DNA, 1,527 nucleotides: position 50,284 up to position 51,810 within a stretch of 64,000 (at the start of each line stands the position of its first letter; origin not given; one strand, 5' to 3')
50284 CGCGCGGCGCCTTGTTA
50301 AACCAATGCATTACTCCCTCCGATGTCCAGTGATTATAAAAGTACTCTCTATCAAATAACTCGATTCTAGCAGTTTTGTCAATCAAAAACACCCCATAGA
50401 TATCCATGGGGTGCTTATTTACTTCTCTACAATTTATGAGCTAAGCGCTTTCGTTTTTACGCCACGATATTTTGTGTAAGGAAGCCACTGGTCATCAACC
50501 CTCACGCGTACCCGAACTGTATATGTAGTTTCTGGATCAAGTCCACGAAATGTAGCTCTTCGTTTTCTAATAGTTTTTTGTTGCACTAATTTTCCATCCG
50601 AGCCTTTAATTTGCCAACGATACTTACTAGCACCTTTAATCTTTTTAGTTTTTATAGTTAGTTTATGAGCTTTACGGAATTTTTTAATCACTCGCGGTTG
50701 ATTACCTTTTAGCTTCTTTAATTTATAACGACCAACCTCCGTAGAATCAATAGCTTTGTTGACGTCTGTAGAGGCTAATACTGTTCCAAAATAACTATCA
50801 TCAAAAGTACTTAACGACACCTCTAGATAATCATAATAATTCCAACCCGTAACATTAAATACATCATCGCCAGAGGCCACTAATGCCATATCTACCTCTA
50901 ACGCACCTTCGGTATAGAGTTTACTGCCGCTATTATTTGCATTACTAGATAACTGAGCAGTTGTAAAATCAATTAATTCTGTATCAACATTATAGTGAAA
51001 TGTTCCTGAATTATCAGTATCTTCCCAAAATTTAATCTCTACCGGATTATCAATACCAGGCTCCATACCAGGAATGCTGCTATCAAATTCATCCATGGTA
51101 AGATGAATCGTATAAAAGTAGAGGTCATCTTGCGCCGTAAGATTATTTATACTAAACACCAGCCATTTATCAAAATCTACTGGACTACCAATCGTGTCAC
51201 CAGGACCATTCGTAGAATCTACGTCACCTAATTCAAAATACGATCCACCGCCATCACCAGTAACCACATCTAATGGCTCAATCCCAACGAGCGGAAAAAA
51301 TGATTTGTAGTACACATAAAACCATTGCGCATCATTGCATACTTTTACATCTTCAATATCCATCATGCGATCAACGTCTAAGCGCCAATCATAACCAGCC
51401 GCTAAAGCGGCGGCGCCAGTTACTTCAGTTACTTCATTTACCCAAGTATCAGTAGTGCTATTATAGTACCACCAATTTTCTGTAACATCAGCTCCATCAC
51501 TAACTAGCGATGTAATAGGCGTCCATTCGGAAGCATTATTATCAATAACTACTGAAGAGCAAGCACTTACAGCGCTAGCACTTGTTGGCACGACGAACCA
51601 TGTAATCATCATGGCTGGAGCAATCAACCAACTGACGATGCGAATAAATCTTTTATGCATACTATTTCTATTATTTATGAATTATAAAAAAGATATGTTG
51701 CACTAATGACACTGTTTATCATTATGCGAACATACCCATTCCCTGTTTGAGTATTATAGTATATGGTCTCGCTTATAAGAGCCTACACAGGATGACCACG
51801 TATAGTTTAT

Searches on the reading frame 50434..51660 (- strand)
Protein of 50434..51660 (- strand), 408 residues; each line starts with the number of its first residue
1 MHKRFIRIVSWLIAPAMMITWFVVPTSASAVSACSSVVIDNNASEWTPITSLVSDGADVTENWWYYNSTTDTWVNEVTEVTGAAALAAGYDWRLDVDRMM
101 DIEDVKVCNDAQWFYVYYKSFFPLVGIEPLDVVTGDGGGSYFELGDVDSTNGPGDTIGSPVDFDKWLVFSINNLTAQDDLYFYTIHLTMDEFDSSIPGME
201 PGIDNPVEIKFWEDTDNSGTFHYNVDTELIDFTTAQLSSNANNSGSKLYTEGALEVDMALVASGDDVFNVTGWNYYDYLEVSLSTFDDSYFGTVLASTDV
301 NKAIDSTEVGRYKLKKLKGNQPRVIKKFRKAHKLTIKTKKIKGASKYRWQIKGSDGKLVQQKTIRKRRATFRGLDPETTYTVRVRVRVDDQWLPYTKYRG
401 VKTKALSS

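Call 3: search_protein_families(library=pfam, proteins=[window:50434-51660:-], max_evalue=1)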
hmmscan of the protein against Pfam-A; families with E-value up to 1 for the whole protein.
window:50434-51660:- (408 aa): 3 families
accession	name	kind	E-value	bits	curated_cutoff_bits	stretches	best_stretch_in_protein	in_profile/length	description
PF00041.27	fn3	-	0.00047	20.7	25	1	346-390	31-72/84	Fibronectin type III domain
PF21605.3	CRLF2-like_D2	-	0.024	15.1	27.3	1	322-392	4-75/94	Cytokine receptor-like factor 2-like, D2 domain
PF16656.11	Pur_ac_phosph_N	-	0.037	15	30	1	346-387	38-81/93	Purple acid Phosphatase, N-terminal domain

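Call 12: find_homologous_proteins(query=window:50434-51660:-)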
Query window:50434-51660:- (408 aa): 2 proteins with E <= 0.001 among 4536 candidates.
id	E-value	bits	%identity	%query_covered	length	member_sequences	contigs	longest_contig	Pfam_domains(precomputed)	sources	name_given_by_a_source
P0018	2.6e-276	934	100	100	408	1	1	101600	-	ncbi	-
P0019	3.4e-98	347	44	92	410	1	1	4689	-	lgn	-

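Call 14: find_encoding_contigs(protein=P0018, flank=1000, max_places=3)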
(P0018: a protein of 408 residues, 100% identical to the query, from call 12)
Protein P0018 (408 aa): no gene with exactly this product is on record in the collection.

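Call 15: find_encoding_contigs(protein=P0019, flank=5000, max_places=3)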
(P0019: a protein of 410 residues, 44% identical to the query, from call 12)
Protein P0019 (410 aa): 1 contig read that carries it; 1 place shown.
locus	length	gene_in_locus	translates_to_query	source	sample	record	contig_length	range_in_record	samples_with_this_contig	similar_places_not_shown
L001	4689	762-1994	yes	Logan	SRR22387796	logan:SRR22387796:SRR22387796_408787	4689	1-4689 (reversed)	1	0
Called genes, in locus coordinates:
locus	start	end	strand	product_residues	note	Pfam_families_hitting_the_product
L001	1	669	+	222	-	?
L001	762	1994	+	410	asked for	-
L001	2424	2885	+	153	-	-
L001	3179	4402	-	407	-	PF00041:fn3 (weak)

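Call 22: search_protein_families(library=pfam, proteins=[P0019, L001:3179-4402:-], max_evalue=0.1)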
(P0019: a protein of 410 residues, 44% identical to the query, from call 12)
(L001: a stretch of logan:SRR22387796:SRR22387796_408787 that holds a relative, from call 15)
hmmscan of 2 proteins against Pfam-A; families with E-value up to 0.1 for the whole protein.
P0019 (410 aa): 1 family
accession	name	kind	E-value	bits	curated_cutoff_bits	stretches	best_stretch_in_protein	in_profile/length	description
PF00041.27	fn3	-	0.0018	18.9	25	1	326-407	3-83/84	Fibronectin type III domain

L001:3179-4402:- (407 aa): 6 families
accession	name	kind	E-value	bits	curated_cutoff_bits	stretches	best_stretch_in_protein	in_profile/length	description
PF00041.27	fn3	-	6.8e-08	33.1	25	1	314-398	2-80/84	Fibronectin type III domain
PF08329.16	ChitinaseA_N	-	0.039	14.1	21.2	1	356-396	62-101/133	Chitinase A, N-terminal domain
PF16369.11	GH43_C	-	0.042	14.8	23.4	0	268-358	9-74/100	C-terminal lipocalin-like domain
PF25059.1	FN3_DSCAM-DSCAML_C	-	0.058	14.2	39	0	364-403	42-79/89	DSCAM/DSCAML C-terminal Fn3-like domain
PF01108.23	Tissue_fac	-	0.079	13.3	27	0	310-395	20-107/107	Tissue factor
PF04451.17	Capsid_NCLDV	-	0.079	13.1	34.8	0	185-256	26-90/196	Large eukaryotic DNA virus major capsid protein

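Call 57: find_related_loci(query=A6, collection=metagenome_contigs, flank=10000)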
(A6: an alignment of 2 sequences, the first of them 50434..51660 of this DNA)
Query A6 (408 aa) in metagenome_contigs; peptide patterns used: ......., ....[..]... (x = any residue, [..] = any of these).
229 stretches matched a pattern, but none encodes a relative of the query by tblastn (E <= 1e-3).

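Call 66: search_protein_families(library=ncbifam, proteins=[window:50434-51660:-, L001:3179-4402:-], max_evalue=0.1)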
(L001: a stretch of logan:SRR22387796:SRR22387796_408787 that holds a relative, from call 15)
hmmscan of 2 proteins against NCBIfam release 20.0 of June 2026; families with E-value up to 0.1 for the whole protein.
window:50434-51660:- (408 aa): 0 families

L001:3179-4402:- (407 aa): 1 family
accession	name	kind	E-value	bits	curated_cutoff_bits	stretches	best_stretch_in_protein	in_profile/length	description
NF033896.2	MFS_LfrA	equivalog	0.06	11.9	825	1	29-101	381-452/504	efflux MFS transporter LfrA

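Call 67: search_solved_structures(query=A6, max_evalue=1)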
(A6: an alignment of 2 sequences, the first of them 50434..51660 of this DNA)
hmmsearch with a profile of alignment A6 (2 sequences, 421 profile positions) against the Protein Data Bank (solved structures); distinct sequences matched with E-value up to 1: 1.
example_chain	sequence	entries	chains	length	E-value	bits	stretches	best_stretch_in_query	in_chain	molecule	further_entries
7e9b_H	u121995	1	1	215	0.02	17.2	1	124-212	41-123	heavy chain of Fab fragment of HLX10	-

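Call 88: list_cluster_members(proteins=[P0018, P0020, P0005])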
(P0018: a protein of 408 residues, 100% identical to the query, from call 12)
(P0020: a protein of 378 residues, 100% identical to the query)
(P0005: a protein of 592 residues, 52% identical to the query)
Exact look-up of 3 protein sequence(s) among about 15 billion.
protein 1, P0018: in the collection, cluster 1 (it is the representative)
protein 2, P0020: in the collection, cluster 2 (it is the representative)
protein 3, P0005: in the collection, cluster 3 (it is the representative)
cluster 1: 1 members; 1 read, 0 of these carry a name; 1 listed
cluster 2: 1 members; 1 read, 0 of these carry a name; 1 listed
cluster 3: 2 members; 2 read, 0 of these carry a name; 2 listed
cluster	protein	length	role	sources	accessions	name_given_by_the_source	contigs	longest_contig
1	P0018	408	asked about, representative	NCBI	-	-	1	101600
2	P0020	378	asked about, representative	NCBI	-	-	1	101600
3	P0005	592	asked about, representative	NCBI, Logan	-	-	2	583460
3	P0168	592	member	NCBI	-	-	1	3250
